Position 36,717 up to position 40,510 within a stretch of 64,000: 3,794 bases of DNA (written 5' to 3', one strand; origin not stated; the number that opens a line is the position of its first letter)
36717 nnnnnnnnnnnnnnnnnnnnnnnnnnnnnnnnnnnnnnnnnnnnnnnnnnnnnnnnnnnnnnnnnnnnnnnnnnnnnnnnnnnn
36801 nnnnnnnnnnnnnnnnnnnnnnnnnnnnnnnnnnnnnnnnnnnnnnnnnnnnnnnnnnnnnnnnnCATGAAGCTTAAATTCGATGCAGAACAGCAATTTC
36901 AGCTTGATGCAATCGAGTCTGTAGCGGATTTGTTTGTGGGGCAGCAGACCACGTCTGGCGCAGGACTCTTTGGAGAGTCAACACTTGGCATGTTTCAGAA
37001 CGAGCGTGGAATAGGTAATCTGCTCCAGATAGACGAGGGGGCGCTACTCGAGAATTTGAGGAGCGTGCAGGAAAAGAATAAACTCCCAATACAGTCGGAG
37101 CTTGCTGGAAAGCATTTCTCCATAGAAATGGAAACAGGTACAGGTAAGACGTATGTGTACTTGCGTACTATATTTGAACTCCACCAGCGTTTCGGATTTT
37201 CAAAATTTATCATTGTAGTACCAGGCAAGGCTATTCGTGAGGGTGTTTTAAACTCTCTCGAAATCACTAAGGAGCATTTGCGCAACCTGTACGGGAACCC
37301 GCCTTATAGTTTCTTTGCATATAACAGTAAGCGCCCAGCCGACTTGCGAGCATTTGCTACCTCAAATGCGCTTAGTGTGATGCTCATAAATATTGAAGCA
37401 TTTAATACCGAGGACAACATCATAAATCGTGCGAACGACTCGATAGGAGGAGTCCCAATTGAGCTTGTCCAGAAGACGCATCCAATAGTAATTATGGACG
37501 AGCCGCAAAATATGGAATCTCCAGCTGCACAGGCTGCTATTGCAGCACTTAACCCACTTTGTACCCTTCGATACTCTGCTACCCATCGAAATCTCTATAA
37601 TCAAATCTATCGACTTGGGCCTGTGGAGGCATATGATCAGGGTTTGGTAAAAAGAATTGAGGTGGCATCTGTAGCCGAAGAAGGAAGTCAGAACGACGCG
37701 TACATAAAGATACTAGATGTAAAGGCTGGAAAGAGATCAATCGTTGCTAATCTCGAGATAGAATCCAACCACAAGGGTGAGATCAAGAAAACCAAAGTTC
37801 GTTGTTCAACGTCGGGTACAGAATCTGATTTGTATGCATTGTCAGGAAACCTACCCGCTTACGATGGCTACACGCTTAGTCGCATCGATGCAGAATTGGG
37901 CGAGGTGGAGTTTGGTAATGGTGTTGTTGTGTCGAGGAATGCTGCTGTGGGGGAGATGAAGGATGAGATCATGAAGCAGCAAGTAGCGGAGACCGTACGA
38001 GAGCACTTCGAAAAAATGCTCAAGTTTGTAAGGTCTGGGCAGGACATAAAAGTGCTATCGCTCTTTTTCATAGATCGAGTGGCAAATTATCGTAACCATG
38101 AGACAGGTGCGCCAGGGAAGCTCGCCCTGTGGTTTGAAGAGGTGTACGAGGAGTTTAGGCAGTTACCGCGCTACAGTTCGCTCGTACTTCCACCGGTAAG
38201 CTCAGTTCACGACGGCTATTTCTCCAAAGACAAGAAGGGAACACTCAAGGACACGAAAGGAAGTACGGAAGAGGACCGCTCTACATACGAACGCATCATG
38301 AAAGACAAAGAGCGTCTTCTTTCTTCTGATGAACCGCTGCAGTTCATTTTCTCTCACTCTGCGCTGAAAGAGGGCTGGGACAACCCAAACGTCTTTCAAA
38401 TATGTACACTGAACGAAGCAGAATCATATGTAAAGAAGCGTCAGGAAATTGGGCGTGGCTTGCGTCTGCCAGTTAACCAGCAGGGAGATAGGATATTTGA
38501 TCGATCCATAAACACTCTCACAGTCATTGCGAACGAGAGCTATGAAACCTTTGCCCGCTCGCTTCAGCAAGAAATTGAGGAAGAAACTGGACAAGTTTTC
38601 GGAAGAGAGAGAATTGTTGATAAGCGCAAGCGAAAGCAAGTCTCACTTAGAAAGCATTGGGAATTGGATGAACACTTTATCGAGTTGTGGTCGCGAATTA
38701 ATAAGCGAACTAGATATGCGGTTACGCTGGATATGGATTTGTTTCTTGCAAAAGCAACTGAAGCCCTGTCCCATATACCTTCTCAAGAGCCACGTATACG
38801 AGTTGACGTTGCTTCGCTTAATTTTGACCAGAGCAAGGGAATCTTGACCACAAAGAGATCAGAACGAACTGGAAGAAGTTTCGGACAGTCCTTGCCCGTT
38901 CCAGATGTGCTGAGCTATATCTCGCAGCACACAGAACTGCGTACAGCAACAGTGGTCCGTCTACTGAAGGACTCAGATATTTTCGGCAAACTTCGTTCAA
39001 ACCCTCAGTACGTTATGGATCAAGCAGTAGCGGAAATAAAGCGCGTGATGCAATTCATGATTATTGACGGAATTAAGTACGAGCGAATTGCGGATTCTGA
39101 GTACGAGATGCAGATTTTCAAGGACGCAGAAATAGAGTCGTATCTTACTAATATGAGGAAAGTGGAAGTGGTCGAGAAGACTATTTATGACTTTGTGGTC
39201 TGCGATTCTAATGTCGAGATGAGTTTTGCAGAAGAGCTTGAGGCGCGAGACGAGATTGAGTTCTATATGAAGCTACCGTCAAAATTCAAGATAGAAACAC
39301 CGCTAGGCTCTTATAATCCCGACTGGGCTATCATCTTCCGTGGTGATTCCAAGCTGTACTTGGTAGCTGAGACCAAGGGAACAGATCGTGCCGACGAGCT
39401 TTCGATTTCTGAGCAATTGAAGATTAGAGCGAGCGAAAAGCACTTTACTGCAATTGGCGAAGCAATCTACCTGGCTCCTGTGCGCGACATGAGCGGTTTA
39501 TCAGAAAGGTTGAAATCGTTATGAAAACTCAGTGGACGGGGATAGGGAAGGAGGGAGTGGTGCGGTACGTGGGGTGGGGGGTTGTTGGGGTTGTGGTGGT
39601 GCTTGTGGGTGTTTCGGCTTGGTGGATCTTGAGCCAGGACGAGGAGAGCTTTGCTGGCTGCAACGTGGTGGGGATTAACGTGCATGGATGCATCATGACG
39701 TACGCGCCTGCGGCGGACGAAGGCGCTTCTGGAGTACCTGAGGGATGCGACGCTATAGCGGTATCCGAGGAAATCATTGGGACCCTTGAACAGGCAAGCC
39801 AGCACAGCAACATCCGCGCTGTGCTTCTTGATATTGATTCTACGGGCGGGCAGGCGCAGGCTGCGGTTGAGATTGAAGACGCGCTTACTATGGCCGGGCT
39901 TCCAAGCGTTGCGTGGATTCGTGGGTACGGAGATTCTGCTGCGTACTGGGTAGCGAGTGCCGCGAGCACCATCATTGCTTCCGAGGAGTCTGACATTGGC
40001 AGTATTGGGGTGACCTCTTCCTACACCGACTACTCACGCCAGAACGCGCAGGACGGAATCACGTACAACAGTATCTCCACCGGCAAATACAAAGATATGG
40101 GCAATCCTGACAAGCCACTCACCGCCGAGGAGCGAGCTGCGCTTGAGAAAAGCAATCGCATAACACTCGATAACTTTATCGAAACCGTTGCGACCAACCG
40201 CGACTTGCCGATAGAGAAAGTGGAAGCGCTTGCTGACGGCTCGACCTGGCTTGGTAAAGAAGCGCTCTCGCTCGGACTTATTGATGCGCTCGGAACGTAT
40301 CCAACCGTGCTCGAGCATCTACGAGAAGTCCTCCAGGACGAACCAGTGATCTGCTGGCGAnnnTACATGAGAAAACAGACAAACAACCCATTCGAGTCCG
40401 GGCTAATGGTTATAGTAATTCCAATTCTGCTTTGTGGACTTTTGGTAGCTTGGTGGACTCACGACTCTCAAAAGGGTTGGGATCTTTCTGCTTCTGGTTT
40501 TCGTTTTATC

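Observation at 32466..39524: AT-rich defence island: T5orf172/GIY-YIG + DUF2806-like + frameshifted NYN nuclease + complete Type III R-M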

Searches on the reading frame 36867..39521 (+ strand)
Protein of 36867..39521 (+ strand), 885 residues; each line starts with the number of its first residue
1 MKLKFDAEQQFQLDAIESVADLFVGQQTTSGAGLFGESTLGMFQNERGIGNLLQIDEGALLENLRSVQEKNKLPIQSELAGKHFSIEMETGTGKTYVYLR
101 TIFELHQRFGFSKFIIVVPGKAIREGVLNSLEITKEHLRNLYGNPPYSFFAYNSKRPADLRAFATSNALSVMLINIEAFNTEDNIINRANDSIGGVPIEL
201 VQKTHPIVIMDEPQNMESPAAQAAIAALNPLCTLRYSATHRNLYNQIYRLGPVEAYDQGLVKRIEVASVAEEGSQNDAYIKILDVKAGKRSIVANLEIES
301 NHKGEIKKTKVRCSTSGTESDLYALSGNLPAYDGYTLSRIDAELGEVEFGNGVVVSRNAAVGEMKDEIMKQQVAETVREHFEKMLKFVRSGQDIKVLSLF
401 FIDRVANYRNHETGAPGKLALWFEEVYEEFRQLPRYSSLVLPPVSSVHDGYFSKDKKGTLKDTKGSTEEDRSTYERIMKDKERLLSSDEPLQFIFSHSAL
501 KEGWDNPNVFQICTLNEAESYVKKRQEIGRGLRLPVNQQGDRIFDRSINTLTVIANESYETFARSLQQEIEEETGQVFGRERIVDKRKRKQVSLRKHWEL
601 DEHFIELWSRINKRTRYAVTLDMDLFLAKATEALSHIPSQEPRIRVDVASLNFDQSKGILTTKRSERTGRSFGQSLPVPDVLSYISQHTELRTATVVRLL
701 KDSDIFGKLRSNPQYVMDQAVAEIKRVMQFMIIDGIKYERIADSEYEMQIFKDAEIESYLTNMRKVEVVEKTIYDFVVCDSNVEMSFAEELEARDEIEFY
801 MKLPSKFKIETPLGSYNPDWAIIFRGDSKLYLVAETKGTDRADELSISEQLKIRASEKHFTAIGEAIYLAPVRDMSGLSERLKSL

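Call 3: search_protein_families(library=pfam, proteins=[window:36867-39521:+], max_evalue=0.01)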
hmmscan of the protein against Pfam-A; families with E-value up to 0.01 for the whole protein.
window:36867-39521:+ (885 aa): 3 families
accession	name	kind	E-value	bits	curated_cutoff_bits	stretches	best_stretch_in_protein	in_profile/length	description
PF19778.5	RE_endonuc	-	3.4e-33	114.2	23.4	1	770-868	1-102/108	Endonuclease domain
PF04851.21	ResIII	-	5.6e-13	49.6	22.5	1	80-240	22-162/164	Type III restriction enzyme, res subunit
PF00270.35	DEAD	-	1.1e-05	25.6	26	1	78-226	11-139/167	DEAD/DEAH box helicase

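Call 4: search_protein_families(library=padloc, proteins=[window:36867-39521:+], max_evalue=0.01)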
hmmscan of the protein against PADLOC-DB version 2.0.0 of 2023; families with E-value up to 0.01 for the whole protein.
window:36867-39521:+ (885 aa): 10 families
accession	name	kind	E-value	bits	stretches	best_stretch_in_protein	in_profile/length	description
PDLC03647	REase_III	-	3.8e-267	887.3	2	1-578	1-594/989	Type III restriction enzyme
PDLC03649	REase_III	-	4.5e-88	294.3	2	51-576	41-579/973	Type III restriction enzyme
PDLC03648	REase_III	-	3.4e-09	33.4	1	483-560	301-377/871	Type III restriction enzyme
PDLC03650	REase_III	-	8.1e-08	29.1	1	490-538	377-425/898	Type III restriction enzyme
PDLC03651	REase_III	-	1.4e-05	21.3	0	80-124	67-111/873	Type III restriction enzyme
PDLC03653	REase_III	-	2.5e-05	20.6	1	481-543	416-478/883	Type III restriction enzyme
PDLC02706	PbeA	-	0.00076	16.2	1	87-125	291-329/722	PbeA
PDLC01252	Cas3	-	0.0034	14.9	1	87-228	5-136/324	CAS-I; effector_G3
PDLC01439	typeIV_DinG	-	0.0037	14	0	80-136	33-85/575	CAS-IV-A; associated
PDLC00938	Cas3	-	0.0067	13.7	0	89-229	7-149/358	CRISPR-associated helicase Cas3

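Call 6: search_protein_families(library=ncbifam, proteins=[window:36867-39521:+], max_evalue=0.01)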
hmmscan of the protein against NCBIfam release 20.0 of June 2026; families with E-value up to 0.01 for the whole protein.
window:36867-39521:+ (885 aa): 2 families
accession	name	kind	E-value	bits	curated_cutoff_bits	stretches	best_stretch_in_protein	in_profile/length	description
NF012027.0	PRK15483.1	equivalog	2.1e-97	327.1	564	2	1-596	1-606/986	type III restriction-modification system endonuclease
NF046055.1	restr_BPTD_3080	equivalog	6.1e-10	37.7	800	1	470-844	553-928/970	BPTD_3080 family restriction endonuclease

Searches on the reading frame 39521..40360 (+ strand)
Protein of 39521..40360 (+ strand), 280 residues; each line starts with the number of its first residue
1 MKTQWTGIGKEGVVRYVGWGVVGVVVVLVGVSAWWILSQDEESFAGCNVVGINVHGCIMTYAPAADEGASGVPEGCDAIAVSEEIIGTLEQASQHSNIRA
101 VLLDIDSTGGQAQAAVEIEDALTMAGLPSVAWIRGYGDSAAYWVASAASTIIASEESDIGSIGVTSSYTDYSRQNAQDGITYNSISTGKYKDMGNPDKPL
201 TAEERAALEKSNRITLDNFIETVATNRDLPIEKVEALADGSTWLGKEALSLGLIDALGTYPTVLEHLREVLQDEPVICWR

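Call 3: search_protein_families(library=pfam, proteins=[window:39521-40360:+], max_evalue=0.01)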
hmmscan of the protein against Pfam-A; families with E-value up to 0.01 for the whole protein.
window:39521-40360:+ (280 aa): 3 families
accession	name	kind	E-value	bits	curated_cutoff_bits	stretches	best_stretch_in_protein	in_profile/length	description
PF01343.23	Peptidase_S49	-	4.8e-37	127.7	24.9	1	125-269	5-149/154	Peptidase family S49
PF25145.1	NfeD1b_N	-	5.8e-08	33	40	1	93-170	26-103/189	NfeD1b, N-terminal domain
PF00574.28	CLP_protease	-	2e-06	28.2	20.2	1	81-150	29-98/182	Clp protease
